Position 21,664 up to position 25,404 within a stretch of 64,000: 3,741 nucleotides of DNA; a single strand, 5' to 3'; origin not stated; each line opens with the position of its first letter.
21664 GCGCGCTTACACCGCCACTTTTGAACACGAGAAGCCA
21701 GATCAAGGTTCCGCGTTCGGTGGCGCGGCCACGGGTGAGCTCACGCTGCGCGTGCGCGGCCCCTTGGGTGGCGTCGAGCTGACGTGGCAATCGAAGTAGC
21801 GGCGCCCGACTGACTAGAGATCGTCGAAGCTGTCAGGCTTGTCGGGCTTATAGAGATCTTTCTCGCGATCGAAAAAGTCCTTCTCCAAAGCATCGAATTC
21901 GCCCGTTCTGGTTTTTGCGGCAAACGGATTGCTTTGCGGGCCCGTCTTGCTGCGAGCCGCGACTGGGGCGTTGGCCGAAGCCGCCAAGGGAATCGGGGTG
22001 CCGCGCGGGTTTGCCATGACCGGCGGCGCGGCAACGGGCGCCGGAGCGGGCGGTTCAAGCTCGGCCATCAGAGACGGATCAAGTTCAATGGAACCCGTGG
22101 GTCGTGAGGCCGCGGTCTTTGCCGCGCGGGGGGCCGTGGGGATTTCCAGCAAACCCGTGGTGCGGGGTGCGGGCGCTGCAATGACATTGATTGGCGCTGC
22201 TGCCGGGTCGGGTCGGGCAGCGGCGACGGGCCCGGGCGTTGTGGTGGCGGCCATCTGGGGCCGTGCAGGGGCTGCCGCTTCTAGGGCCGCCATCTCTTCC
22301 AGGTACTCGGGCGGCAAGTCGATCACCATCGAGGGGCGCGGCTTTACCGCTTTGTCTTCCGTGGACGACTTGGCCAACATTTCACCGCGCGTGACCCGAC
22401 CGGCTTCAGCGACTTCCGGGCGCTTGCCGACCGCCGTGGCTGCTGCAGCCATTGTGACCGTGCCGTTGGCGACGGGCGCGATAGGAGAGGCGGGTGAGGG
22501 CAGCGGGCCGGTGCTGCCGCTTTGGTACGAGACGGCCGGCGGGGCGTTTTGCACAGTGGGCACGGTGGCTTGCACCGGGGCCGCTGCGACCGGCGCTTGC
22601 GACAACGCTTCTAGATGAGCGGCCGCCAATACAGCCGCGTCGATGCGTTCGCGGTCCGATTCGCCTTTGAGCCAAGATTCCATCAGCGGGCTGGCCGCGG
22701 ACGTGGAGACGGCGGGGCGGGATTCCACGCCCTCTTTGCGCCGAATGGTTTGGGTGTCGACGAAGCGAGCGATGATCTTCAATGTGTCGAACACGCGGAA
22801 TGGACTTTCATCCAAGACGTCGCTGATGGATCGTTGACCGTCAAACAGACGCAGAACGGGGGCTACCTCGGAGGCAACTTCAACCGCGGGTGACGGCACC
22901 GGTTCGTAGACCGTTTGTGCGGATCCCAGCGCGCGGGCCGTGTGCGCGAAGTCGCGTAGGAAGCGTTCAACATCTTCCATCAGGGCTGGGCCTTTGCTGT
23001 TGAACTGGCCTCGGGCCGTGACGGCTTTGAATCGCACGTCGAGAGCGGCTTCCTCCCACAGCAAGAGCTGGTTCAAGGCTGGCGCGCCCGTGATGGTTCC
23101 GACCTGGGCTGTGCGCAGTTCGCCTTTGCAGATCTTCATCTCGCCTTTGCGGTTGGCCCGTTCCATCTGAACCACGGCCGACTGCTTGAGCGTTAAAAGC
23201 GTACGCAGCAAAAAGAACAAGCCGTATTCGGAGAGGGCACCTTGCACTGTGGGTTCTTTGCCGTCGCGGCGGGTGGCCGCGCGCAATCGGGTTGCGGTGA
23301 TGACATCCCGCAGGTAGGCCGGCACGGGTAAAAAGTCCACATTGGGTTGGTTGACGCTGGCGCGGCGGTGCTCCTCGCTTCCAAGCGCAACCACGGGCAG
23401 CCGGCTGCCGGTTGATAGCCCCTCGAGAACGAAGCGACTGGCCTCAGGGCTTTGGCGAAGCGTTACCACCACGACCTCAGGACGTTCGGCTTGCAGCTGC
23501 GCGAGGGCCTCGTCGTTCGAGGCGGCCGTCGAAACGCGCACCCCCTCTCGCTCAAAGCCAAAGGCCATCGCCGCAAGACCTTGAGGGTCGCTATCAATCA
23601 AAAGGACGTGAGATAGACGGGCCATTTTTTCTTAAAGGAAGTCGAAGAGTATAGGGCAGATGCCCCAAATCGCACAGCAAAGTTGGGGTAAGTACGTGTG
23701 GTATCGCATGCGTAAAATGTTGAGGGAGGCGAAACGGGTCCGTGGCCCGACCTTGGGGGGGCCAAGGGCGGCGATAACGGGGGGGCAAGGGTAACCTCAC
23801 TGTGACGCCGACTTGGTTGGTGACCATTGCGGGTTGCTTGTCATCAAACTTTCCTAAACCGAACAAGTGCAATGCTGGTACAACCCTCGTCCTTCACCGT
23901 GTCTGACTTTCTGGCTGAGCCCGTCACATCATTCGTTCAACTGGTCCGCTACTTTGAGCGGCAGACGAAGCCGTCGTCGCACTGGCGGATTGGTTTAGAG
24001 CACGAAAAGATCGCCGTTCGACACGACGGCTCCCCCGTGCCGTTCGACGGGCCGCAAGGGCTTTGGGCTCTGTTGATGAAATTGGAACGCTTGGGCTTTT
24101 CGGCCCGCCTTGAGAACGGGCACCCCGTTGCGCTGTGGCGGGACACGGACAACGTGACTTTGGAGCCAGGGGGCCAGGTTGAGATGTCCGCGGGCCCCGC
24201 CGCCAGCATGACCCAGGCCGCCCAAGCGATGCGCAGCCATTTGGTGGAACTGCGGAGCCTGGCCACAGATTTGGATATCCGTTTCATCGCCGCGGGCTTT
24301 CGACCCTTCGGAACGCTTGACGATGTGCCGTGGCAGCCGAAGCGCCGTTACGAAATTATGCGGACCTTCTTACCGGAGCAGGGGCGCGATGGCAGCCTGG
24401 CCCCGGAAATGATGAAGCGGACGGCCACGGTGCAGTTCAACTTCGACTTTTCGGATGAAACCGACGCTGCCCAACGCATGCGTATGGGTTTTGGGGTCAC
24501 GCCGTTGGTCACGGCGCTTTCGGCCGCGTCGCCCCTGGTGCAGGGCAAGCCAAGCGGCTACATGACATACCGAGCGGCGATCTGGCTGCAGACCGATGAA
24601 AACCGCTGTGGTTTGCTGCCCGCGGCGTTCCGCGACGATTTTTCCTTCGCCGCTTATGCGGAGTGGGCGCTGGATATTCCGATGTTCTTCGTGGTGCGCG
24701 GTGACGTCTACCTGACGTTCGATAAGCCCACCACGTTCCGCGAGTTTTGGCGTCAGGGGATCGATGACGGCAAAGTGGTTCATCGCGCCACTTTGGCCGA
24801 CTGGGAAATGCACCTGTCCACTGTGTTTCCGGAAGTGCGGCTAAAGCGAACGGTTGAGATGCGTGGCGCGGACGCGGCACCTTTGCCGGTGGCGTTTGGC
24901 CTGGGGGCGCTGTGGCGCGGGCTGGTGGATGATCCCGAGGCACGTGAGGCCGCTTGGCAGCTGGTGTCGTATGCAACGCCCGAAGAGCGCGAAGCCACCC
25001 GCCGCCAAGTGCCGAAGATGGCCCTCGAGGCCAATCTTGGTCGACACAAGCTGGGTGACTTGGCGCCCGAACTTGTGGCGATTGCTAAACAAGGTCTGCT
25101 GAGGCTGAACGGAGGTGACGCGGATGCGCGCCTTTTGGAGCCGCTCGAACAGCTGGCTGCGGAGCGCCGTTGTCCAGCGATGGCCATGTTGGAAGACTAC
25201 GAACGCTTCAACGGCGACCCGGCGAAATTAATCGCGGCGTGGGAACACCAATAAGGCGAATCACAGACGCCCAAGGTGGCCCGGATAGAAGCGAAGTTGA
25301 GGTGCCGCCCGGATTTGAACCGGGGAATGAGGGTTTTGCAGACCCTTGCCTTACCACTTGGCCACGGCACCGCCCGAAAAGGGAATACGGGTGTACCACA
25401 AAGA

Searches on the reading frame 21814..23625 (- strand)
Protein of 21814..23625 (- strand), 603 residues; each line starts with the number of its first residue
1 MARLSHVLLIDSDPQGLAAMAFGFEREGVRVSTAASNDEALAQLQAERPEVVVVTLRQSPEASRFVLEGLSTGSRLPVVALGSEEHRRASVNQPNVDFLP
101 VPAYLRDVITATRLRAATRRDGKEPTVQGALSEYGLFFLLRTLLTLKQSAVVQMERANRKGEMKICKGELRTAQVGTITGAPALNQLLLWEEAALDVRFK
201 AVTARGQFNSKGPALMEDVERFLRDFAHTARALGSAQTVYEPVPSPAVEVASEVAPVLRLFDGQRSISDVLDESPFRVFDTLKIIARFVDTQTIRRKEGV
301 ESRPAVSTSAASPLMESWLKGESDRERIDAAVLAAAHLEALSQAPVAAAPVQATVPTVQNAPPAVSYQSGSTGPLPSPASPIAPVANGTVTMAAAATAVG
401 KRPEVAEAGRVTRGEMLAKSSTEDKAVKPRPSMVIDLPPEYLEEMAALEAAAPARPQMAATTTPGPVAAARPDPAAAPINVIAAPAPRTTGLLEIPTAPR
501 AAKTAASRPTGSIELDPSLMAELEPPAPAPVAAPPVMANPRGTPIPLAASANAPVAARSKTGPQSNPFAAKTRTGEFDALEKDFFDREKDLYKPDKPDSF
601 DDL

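Call 13: search_protein_families(library=ncbifam, proteins=[window:21814-23625:-], max_evalue=0.001)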
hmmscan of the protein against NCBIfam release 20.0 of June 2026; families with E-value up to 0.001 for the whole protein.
window:21814-23625:- (603 aa): 1 family
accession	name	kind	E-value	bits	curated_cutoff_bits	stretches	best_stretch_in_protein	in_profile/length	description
NF011695.0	PRK15115.1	equivalog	4.2e-05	22.5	763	1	5-58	7-60/445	two-component system response regulator GlrR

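Call 14: search_protein_families(library=pfam, proteins=[window:21814-23625:-], max_evalue=0.001)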
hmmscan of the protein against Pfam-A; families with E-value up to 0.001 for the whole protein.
window:21814-23625:- (603 aa): 0 families

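Call 68: search_protein_families(library=pfam, proteins=[window:21814-23625:-], max_evalue=0.05)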
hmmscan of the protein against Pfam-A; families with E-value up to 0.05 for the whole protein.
window:21814-23625:- (603 aa): 1 family
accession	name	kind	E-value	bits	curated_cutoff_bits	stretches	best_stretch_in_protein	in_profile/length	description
PF00072.30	Response_reg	-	0.0012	19.4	30.2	1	7-54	1-48/111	Response regulator receiver domain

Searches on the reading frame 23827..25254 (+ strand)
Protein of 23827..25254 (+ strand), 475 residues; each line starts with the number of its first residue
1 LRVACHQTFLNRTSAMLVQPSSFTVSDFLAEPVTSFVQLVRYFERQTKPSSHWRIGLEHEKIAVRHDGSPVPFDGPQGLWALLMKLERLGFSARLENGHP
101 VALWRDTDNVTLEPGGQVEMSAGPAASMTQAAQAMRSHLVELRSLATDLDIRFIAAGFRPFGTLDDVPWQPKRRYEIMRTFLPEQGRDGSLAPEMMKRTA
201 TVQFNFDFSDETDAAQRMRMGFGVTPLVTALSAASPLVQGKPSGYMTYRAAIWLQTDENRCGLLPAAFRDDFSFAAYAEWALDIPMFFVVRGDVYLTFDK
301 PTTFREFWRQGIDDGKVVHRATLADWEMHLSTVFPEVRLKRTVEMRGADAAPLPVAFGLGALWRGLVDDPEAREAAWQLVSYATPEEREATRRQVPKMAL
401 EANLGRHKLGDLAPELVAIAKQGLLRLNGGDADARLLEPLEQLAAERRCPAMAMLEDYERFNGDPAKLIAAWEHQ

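Call 38: search_protein_families(library=pfam, proteins=[window:23827-25254:+], max_evalue=0.0001)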
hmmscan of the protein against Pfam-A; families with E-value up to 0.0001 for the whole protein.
window:23827-25254:+ (475 aa): 1 family
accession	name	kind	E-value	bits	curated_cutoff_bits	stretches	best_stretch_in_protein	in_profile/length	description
PF04107.18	GCS2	-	1.5e-57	195.7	21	1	91-382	20-289/291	Glutamate-cysteine ligase family 2(GCS2)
